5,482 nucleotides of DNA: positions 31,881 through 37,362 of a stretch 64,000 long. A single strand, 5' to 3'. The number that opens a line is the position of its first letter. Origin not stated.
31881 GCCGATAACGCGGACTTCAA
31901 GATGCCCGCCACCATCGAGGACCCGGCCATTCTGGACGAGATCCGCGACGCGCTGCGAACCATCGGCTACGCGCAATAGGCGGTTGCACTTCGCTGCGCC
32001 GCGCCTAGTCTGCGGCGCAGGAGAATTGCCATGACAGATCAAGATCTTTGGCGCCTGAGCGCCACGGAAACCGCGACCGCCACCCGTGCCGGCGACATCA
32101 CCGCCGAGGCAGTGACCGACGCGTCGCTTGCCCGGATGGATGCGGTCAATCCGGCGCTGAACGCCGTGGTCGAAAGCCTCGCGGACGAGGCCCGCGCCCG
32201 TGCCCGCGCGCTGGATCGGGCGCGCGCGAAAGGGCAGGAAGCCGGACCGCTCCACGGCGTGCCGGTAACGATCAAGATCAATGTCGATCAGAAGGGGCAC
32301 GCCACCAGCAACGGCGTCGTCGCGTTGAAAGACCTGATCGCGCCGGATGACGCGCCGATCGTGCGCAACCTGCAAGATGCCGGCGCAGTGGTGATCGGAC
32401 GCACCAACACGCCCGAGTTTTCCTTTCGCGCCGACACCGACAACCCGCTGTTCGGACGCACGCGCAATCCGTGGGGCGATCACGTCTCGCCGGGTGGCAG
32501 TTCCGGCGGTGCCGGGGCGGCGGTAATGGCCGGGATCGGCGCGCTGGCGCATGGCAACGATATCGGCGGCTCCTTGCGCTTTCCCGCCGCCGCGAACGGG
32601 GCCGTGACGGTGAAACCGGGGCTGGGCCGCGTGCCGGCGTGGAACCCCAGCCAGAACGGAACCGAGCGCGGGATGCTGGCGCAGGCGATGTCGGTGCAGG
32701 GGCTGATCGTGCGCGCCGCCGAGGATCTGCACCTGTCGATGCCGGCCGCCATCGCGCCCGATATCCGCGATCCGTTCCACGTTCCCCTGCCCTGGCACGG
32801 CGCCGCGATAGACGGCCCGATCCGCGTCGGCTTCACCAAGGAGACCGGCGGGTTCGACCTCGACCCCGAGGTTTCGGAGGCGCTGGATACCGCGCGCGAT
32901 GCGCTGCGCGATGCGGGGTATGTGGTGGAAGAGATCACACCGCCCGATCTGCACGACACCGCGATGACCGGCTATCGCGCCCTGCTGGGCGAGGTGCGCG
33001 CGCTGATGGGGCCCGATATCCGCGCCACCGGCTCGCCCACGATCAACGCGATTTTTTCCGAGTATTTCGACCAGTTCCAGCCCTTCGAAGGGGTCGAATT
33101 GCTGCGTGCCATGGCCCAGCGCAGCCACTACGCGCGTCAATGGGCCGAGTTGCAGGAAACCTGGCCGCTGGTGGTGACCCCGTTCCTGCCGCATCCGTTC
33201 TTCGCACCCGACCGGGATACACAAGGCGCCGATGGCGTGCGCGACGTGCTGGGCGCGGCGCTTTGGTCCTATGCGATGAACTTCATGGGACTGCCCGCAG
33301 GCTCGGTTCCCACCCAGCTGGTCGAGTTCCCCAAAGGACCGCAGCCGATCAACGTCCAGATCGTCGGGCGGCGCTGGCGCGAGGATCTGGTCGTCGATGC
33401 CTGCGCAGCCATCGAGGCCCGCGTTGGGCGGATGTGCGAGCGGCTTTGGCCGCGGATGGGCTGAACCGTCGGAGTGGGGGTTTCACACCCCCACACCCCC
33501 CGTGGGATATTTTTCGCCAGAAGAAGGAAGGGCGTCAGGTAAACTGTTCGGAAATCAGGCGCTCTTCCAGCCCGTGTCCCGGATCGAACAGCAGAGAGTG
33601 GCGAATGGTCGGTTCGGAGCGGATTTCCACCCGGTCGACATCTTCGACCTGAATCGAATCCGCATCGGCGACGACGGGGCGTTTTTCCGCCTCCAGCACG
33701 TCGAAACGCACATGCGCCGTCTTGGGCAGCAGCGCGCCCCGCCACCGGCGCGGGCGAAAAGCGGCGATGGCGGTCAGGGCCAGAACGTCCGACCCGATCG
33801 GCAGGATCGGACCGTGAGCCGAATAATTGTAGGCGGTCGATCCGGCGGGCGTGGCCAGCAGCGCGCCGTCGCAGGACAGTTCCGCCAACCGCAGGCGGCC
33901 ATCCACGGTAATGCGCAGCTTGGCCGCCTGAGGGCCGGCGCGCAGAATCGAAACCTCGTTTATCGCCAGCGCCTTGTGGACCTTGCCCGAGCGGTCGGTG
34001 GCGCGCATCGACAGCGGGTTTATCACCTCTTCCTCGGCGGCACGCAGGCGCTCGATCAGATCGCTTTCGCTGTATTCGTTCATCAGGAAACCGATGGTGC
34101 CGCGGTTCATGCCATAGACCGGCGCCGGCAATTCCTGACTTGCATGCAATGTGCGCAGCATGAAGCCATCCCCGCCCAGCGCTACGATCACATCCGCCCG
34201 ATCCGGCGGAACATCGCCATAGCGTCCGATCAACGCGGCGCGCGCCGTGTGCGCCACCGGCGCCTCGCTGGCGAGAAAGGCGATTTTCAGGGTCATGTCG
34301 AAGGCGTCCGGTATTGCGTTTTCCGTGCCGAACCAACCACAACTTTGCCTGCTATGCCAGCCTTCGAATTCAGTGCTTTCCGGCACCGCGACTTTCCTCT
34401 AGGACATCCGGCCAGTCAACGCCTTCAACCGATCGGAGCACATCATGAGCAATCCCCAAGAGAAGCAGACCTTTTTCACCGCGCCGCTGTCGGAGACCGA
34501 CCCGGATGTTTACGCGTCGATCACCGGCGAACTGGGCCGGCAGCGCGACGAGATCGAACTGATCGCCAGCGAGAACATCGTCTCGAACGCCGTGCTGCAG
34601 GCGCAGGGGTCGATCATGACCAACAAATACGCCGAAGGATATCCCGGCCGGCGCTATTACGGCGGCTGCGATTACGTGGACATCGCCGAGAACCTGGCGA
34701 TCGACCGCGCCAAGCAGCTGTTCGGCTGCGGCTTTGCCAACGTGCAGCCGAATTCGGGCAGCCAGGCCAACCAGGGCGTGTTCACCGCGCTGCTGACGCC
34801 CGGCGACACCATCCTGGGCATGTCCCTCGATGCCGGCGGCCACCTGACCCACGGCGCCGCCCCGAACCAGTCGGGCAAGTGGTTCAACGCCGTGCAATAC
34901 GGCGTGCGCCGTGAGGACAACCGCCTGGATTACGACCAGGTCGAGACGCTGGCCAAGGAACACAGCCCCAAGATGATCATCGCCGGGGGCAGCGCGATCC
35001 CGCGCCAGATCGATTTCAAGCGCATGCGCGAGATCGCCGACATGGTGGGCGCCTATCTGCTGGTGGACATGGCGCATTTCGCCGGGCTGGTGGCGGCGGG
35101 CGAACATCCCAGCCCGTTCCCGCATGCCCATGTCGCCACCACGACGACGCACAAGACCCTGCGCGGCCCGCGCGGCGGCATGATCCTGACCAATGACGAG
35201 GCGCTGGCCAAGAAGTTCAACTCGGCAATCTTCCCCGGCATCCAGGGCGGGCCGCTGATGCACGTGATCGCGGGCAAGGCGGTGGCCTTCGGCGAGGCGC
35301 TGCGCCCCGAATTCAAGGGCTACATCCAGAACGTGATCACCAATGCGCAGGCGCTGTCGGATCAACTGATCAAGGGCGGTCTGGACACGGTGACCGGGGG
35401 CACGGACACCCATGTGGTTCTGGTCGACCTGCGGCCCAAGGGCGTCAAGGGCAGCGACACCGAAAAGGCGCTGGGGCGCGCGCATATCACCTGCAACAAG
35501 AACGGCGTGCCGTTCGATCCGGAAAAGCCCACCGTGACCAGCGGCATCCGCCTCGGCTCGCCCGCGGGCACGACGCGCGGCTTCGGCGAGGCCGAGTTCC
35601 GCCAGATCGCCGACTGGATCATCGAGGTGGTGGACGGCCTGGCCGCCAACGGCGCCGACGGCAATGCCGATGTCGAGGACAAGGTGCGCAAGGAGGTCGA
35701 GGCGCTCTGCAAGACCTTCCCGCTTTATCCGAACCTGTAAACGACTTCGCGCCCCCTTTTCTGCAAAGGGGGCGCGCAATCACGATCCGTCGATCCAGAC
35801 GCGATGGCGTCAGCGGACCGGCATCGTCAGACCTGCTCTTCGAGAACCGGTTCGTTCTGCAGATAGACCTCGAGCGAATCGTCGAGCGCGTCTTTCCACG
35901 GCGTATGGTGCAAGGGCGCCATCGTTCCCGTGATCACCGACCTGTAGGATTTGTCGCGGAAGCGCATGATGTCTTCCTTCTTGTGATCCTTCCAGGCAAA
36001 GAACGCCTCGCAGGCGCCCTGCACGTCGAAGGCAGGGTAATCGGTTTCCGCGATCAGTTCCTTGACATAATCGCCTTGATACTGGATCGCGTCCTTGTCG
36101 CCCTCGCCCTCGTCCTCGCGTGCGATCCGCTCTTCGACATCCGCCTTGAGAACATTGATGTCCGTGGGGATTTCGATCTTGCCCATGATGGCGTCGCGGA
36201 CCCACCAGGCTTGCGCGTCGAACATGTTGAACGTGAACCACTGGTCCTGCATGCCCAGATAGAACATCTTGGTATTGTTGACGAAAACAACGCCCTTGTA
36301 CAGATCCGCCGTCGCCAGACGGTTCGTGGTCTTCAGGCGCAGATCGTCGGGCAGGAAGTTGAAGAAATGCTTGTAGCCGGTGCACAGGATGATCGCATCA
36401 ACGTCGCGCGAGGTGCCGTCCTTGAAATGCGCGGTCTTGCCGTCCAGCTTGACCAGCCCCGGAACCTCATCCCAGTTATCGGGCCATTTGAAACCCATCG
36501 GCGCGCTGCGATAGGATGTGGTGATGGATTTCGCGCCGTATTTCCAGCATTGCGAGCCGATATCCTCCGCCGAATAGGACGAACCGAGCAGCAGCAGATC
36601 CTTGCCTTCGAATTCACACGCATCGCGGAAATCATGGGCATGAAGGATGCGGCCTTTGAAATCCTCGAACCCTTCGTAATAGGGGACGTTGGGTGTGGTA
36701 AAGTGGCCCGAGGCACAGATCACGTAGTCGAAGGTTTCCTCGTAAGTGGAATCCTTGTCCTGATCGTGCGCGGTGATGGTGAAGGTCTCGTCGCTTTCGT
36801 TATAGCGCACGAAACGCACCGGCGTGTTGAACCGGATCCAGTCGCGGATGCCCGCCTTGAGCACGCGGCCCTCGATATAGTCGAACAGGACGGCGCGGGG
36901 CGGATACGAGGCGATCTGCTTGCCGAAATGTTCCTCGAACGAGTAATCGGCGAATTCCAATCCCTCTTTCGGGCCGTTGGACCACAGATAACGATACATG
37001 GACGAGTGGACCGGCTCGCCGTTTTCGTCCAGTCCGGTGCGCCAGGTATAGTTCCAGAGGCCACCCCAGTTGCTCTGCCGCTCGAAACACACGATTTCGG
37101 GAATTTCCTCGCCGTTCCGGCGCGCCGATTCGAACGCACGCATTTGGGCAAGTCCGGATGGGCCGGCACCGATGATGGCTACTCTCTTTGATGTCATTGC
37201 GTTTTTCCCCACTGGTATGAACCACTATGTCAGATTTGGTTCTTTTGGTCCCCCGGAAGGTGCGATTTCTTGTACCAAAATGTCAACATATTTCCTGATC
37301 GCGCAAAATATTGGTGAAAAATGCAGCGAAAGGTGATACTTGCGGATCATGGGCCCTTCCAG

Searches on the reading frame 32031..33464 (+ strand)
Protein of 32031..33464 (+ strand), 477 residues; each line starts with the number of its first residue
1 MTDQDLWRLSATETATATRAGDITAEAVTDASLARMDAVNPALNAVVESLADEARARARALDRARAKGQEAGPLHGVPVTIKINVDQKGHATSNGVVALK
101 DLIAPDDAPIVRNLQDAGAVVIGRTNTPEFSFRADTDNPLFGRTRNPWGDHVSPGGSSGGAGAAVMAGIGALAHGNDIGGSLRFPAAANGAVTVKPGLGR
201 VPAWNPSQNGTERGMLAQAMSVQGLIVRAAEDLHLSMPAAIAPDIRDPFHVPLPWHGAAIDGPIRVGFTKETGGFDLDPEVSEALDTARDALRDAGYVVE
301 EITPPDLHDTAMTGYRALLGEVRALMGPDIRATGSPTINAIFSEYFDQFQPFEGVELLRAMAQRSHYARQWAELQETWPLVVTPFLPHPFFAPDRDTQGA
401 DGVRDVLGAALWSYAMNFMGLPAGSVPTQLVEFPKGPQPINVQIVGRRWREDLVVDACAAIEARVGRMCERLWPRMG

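Call 55: search_protein_families(library=pfam, proteins=[window:32031-33464:+], max_evalue=0.00001)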
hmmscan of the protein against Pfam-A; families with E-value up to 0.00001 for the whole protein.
window:32031-33464:+ (477 aa): 1 family
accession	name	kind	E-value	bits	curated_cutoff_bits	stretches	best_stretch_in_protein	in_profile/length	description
PF01425.27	Amidase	-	5.1e-85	286.6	27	1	28-454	2-444/445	Amidase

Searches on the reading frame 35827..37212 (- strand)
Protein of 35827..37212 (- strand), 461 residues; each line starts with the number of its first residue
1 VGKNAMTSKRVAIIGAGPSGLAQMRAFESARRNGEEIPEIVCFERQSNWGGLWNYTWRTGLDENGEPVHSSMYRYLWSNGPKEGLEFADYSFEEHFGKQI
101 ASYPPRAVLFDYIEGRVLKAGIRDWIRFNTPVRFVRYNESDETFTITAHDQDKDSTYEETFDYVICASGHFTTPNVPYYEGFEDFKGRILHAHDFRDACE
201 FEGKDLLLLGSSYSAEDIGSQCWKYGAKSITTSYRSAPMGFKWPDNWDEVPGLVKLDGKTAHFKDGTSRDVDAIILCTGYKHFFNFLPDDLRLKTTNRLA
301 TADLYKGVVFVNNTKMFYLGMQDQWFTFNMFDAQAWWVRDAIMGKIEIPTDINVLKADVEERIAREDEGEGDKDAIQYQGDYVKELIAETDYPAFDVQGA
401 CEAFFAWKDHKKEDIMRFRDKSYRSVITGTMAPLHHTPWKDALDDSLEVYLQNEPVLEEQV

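Call 7: search_protein_families(library=pfam, proteins=[window:35827-37212:-])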
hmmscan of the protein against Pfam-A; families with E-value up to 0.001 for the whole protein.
window:35827-37212:- (461 aa): 5 families
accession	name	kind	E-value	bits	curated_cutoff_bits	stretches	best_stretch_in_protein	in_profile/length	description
PF00743.25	FMO-like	-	3.9e-38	131.6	22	2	9-230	2-210/532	Flavin-binding monooxygenase-like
PF13738.12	Pyr_redox_3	-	7.3e-12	45.6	30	1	126-239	98-199/305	Pyridine nucleotide-disulphide oxidoreductase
PF07992.20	Pyr_redox_2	-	3.5e-08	33.6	26.1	1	10-231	2-169/291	Pyridine nucleotide-disulphide oxidoreductase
PF13434.12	Lys_Orn_oxgnase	-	7e-07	29.1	21.3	1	120-230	106-216/339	L-lysine 6-monooxygenase/L-ornithine 5-monooxygenase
PF13454.12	NAD_binding_9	-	1.3e-06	28.9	21.8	1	12-171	1-155/155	FAD-NAD(P)-binding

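Call 8: search_protein_families(library=ncbifam, proteins=[window:35827-37212:-])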
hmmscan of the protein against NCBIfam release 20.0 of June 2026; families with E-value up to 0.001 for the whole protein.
window:35827-37212:- (461 aa): 7 families
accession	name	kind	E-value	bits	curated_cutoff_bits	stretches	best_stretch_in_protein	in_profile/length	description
NF058570.1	trimeth_mono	equivalog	6.2e-247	819.8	675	1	10-453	1-443/443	trimethylamine monooxygenase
NF040505.1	ArsO_flavin_mono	equivalog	2.2e-17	63.6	425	1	125-224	88-181/346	ArsO family NAD(P)H-dependent flavin-containing monooxygenase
NF009409.0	PRK12770.1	subfamily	3.9e-09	36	343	0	4-23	14-33/360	putative glutamate synthase subunit beta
TIGR04018.1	Bthiol_YpdA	hypoth_equivalog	2e-05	23.5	339.9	0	136-236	95-184/316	YpdA family putative bacillithiol disulfide reductase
TIGR01318.1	gltD_gamma_fam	subfamily_domain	0.00016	20.4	482.95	0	5-55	138-182/467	glutamate synthase, small subunit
TIGR01317.1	GOGAT_sm_gam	subfamily_domain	0.00029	19.8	447.7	0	5-55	140-184/485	glutamate synthase small subunit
NF009410.0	PRK12771.1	subfamily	0.00048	18.8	516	1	4-55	134-179/566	NAD(P)-binding protein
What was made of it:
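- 35827..37197 (-): tmm, trimethylamine monooxygenase. It is transcribed divergently from SBP1. NCBIfam NF058570 scores 820 bits against a cutoff of 675 (call 8).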
